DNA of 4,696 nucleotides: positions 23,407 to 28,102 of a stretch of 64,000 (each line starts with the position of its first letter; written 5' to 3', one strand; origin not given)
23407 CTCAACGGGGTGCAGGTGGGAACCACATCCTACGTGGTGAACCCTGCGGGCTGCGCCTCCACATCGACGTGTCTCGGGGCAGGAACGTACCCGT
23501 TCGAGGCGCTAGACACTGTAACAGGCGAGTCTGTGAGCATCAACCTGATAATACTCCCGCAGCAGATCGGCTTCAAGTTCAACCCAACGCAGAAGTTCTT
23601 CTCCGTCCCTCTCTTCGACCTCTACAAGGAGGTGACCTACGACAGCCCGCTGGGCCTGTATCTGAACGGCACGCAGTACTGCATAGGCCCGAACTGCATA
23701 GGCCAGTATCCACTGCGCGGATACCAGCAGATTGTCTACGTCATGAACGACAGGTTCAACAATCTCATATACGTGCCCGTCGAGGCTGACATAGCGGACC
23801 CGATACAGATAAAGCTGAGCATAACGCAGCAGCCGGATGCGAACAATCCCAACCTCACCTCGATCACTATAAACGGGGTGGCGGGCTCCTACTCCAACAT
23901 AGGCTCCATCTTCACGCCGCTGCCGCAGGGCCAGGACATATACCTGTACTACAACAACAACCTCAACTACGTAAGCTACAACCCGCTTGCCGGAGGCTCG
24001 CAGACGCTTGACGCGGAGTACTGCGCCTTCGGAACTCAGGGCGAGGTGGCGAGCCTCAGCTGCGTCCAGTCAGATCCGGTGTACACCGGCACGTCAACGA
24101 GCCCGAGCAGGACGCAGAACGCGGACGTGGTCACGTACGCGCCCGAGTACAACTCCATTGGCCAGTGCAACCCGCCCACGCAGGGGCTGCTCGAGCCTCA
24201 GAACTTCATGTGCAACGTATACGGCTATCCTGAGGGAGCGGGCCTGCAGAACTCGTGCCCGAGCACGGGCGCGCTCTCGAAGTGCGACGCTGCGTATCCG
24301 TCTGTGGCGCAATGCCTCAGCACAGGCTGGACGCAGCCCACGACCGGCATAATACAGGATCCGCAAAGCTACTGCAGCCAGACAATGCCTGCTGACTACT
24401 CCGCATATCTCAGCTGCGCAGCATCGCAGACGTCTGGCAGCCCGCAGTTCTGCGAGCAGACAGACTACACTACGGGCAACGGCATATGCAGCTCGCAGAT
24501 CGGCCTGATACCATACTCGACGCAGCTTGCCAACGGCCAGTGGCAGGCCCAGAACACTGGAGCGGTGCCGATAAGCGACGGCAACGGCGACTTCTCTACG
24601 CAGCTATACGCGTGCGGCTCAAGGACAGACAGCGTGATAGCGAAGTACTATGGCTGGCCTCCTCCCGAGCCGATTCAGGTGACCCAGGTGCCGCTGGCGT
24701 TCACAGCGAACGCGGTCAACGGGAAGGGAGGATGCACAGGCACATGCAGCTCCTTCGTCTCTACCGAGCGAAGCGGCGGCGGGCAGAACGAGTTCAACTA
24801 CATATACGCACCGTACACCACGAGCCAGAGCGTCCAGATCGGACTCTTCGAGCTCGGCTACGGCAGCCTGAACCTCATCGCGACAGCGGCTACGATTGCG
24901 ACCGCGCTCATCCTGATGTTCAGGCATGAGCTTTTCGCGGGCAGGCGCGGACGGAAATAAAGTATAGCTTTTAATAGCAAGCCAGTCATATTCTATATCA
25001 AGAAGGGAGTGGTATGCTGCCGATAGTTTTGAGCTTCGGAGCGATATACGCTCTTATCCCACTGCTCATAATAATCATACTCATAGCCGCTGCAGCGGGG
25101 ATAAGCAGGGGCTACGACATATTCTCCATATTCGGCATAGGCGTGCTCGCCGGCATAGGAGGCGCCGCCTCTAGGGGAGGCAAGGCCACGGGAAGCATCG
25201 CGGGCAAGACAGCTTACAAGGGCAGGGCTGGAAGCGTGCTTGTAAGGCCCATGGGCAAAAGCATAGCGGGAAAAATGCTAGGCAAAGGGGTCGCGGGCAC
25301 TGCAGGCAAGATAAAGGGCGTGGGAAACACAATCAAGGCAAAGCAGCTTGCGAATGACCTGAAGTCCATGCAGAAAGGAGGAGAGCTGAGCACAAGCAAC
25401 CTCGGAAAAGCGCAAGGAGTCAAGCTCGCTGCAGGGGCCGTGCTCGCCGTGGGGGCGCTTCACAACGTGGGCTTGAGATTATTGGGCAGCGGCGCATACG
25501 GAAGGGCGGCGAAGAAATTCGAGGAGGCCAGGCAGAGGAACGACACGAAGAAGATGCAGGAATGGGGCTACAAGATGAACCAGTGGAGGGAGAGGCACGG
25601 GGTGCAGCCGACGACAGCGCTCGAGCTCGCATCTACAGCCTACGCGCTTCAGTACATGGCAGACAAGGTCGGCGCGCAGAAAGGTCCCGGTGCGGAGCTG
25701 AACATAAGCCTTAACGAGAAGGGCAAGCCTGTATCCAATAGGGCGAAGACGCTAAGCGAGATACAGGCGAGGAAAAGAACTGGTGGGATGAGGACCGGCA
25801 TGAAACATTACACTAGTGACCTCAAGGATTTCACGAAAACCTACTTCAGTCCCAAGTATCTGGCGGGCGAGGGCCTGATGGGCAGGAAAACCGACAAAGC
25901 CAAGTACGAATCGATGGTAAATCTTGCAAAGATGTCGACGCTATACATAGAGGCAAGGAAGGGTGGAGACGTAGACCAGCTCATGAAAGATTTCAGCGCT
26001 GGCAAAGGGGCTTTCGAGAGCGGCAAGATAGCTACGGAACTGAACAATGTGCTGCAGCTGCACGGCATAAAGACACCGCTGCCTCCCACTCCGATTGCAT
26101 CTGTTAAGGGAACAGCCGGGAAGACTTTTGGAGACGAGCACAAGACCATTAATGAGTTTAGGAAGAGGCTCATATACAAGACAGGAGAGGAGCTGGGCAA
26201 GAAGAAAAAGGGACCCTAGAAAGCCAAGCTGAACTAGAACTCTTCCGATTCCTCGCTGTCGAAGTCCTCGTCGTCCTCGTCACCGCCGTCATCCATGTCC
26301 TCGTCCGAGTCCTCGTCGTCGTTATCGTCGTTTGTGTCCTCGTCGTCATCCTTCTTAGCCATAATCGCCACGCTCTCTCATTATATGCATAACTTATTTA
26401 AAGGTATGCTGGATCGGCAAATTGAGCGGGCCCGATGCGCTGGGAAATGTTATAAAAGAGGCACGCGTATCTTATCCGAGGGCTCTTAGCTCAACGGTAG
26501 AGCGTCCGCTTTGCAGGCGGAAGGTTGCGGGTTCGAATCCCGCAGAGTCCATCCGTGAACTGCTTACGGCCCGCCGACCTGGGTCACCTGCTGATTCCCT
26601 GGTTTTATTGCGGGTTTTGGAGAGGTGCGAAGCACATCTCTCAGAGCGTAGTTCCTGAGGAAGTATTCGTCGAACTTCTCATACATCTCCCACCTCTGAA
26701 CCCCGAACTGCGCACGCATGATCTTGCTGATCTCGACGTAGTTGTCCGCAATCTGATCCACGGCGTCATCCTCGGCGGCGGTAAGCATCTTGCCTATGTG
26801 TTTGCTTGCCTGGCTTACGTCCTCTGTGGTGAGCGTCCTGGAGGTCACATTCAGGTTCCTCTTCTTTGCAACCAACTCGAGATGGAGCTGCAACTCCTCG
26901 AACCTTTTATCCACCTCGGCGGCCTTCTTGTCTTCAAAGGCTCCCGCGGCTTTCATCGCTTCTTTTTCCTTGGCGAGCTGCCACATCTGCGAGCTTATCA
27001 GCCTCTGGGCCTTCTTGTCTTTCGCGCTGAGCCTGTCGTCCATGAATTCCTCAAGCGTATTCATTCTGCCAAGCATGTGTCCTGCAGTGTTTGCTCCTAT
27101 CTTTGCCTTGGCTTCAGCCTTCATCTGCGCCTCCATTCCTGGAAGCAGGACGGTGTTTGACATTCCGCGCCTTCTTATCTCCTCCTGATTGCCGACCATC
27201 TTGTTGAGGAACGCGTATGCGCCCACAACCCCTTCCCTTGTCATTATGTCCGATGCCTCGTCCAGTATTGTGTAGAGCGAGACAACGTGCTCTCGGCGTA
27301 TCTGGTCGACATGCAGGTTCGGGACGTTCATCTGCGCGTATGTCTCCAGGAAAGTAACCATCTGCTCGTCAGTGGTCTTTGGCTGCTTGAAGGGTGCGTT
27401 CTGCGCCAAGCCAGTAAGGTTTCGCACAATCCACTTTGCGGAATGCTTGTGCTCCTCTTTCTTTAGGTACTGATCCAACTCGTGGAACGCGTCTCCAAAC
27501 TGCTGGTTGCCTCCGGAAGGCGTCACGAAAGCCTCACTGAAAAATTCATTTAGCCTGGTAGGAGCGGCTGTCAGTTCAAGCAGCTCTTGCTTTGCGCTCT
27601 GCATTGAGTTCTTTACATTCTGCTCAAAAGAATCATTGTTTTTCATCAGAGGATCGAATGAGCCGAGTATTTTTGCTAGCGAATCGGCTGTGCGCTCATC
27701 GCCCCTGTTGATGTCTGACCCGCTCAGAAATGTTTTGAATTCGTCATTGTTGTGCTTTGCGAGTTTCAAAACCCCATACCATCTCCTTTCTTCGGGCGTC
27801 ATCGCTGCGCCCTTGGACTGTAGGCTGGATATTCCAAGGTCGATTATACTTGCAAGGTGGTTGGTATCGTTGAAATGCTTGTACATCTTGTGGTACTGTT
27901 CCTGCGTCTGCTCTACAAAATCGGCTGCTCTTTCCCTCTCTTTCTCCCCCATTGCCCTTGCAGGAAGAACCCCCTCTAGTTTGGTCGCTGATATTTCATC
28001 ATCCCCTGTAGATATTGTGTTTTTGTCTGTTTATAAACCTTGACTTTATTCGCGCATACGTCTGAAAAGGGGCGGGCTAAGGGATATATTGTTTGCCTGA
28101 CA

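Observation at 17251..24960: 7.7-kb single-ORF giant cysteine-rich surface protein placed directly behind the N-glycosylation machinery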

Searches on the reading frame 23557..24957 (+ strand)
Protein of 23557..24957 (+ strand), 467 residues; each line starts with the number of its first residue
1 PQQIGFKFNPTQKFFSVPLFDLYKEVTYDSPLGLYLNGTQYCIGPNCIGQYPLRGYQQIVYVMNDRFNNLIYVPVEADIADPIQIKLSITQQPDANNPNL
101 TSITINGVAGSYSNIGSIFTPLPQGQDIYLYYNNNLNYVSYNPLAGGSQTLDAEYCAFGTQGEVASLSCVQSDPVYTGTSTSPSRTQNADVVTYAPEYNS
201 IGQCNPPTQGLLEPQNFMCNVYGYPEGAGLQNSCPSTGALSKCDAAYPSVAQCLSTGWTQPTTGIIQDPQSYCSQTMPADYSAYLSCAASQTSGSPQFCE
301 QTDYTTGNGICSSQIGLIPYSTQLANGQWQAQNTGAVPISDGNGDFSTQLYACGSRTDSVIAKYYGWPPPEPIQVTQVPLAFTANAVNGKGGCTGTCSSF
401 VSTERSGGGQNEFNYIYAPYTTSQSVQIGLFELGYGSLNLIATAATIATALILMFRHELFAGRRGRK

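Call 47: search_protein_representatives(alignment_id=A6)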
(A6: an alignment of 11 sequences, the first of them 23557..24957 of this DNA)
Query: 11 sequences, 371 profile positions. Proteins with E-value up to 0.001 (for the whole library): 203; up to 1e-10: 198; up to 1e-30: 187. The best 150 are listed.
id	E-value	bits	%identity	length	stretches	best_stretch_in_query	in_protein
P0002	5.8e-148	509.1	-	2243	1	1-368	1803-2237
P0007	1.1e-147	508.3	-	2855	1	1-367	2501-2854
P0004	1.3e-144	498.1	-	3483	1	1-369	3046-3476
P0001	3.3e-144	496.8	-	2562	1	1-370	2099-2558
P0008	4.7e-144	496.3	-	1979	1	1-370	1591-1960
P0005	5.2e-144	496.1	-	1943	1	2-366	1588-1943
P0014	1.6e-135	468.2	-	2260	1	1-368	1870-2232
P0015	2.8e-134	464.1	-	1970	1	1-370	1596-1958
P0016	7.6e-130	449.5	-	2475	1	1-367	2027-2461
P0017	2.6e-127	441.2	-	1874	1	2-367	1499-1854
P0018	1.4e-126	438.8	-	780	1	3-368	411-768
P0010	1.6e-124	432.0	-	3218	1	1-370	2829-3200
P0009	1.3e-121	422.4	-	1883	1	2-368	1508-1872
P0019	1.8e-121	421.9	-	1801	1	3-364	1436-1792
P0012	2.5e-118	411.6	-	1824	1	1-370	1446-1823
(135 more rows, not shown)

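Call 57: find_related_loci(query=A6, collection=genome_contigs, flank=3000)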
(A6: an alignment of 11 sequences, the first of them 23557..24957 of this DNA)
Query A6 (467 aa) in genome_contigs; peptide patterns used: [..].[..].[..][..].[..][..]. (x = any residue, [..] = any of these).
205 stretches matched a pattern; 80 encode a relative of the query (tblastn E <= 1e-3); 80 distinct loci.
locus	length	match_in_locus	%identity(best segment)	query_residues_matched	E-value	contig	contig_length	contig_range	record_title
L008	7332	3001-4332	60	1-467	4e-175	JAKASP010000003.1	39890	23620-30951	MAG: Candidatus Micrarchaeota archaeon isolate YP1.bin59 NODE_857_length_39890_cov_11.682796, whole genome shotgun seque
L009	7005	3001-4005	39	4-439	4e-78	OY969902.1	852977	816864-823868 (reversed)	MAG: uncultured archaeon isolate MFD01476.bin.c.10 genome assembly, chromosome: 1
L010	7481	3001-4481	40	1-467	6e-77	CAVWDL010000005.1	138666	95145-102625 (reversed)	MAG: uncultured Candidatus Micrarchaeota archaeon isolate MFD01476.bin.2.20 genome assembly, contig: contig_57679, whole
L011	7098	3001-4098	37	4-466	5e-75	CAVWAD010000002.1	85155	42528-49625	MAG: uncultured archaeon isolate MFD03726.bin.2.73 genome assembly, contig: contig_30161, whole genome shotgun sequence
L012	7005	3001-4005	37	16-441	7e-72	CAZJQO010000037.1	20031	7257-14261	MAG TPA_asm: Candidatus Micrarchaeota archaeon isolate SRP271791_co1_38 genome assembly, contig: k141_477286, whole geno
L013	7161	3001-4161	38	4-467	9e-71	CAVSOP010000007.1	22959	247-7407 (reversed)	MAG: uncultured archaeon isolate MFD01476.bin.2.32 genome assembly, contig: contig_66873, whole genome shotgun sequence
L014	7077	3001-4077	35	5-466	2e-66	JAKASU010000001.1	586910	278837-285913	MAG: Candidatus Micrarchaeota archaeon isolate YP1.bin77 NODE_7_length_586910_cov_38.658937, whole genome shotgun sequen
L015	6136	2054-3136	35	17-466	9e-59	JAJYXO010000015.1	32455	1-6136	MAG: Candidatus Micrarchaeota archaeon isolate FK3.bin49 NODE_2597_length_32455_cov_2.923348, whole genome shotgun seque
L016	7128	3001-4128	33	16-463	5e-56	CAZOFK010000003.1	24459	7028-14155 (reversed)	MAG TPA_asm: Candidatus Micrarchaeota archaeon isolate SRP271791_co2_39 genome assembly, contig: NODE_430_length_24459_c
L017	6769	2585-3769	31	6-467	1e-54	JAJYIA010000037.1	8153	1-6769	MAG: Candidatus Micrarchaeota archaeon isolate DBS2-1.bin104 NODE_17565_length_8153_cov_3.286818, whole genome shotgun s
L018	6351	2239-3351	31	17-466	2e-52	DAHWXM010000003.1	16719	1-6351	MAG TPA_asm: Candidatus Micrarchaeota archaeon isolate clean2166 k141_829114, whole genome shotgun sequence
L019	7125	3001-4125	32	17-467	2e-50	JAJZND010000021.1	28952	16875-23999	MAG: Candidatus Micrarchaeota archaeon isolate MAS3.bin71 NODE_3093_length_28952_cov_2.183070, whole genome shotgun sequ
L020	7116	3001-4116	31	13-467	1e-49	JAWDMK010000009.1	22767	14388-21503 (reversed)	MAG: Candidatus Micrarchaeota archaeon isolate F8S.bin.15 NODE_217_length_22767_cov_3.18842, whole genome shotgun sequen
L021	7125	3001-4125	31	15-464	2e-48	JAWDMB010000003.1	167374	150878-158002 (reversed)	MAG: Candidatus Micrarchaeota archaeon isolate DS.bin.6 NODE_4_length_167374_cov_5.54147, whole genome shotgun sequence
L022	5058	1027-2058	31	17-454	9e-48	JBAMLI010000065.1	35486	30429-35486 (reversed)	MAG: archaeon isolate MAG1 ExploCarb_3808S_S2_324_length_35486_cov_47, whole genome shotgun sequence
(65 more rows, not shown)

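Call 95: search_protein_families(library=pfam, alignment_id=A11, max_evalue=0.01)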
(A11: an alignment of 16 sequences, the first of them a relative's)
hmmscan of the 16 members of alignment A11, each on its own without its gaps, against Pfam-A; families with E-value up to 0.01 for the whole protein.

A. member 1, P0014 (2260 aa): 1 family
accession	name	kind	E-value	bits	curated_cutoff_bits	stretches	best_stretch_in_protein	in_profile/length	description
PF13860.13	FlgD_ig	-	0.0052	17.2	27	0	1565-1618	21-74/79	FlgD Ig-like domain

B. families by the number of members that match (of 16 scanned): 14 families
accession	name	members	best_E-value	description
PF18896.5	SLT_3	6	4.4e-08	Lysozyme like domain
PF17830.6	STI1-HOP_DP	3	3.1e-09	STI1/HOP, DP domain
PF18911.6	PKD_4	1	7.1e-22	PKD domain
PF00801.26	PKD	1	1.4e-17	PKD domain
PF00877.26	NLPC_P60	1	4.5e-13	NlpC/P60 family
PF01551.29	Peptidase_M23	1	1.8e-09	Peptidase family M23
PF03448.22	MgtE_N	1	2e-09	MgtE intracellular N domain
PF04286.17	DUF445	1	2.1e-09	Protein of unknown function (DUF445)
PF10102.14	DUF2341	1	4.8e-05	Domain of unknown function (DUF2341)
PF23195.1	UBQLN1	1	0.0003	Ubiquilin-1-like domain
PF06346.17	Drf_FH1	1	0.00054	Formin Homology Region 1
PF10737.14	GerPC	1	0.0011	Spore germination protein GerPC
PF01464.25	SLT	1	0.0034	Transglycosylase SLT domain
PF13860.13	FlgD_ig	1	0.0052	FlgD Ig-like domain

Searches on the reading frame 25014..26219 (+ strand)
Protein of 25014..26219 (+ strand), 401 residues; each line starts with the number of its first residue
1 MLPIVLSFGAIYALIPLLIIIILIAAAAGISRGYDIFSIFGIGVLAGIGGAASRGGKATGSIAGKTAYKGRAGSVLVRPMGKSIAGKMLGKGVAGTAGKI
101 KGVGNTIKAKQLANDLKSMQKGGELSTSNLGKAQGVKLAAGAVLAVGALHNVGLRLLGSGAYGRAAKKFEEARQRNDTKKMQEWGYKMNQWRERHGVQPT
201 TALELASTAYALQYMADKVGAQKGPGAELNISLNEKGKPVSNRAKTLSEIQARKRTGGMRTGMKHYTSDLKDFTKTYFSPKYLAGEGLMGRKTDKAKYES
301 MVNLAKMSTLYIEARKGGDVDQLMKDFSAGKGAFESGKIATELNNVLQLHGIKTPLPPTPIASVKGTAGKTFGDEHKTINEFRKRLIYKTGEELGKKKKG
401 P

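Call 4: search_protein_families(library=pfam, proteins=[window:25014-26219:+], max_evalue=0.1)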
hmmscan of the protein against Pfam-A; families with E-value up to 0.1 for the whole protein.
window:25014-26219:+ (401 aa): 0 families

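Call 5: search_protein_families(library=ncbifam, proteins=[window:25014-26219:+], max_evalue=0.1)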
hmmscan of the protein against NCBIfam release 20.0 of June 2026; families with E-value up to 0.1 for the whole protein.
window:25014-26219:+ (401 aa): 0 families

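Call 103: search_solved_structures(query=A7, max_evalue=1)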
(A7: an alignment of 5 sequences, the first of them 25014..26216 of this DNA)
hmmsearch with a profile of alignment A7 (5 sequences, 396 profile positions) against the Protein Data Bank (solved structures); distinct sequences matched with E-value up to 1: 4.
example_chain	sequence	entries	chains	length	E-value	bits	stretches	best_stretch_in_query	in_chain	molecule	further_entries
10aw_A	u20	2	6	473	0.24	13.9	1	223-326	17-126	50 kDa outer membrane protein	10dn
7rps_A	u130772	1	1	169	0.5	12.8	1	279-364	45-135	Fibronectin-binding lipoprotein FbpB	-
9e2g_4Q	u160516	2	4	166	0.88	12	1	291-390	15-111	MOP23C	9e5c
8bep_B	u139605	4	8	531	0.98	11.9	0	192-328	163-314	Probable mitochondrial-processing peptidase subunit beta, mitochondrial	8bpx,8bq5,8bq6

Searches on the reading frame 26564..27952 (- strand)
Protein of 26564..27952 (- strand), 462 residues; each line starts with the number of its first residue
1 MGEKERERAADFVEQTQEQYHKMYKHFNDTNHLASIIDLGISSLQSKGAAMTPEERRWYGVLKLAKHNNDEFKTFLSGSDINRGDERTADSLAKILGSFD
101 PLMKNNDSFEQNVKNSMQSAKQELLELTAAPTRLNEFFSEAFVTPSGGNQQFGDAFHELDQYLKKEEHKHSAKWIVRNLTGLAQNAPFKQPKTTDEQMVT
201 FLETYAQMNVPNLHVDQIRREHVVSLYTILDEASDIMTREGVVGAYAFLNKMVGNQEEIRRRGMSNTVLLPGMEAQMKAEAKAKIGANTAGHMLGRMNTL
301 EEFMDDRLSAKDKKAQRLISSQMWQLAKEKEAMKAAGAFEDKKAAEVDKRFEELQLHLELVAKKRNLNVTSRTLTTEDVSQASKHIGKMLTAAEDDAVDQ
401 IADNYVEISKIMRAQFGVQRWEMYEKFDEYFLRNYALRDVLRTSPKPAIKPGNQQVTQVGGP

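Call 4: search_protein_families(library=pfam, proteins=[window:26564-27952:-], max_evalue=0.1)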
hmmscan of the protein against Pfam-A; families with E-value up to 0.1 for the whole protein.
window:26564-27952:- (462 aa): 2 families
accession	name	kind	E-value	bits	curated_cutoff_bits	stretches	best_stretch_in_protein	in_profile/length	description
PF13735.12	tRNA_NucTran2_2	-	0.018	15.5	27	1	329-401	71-137/149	tRNA nucleotidyltransferase domain 2 putative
PF01367.25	5_3_exonuc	-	0.08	13.9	40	0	284-323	25-64/97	5'-3' exonuclease, C-terminal SAM fold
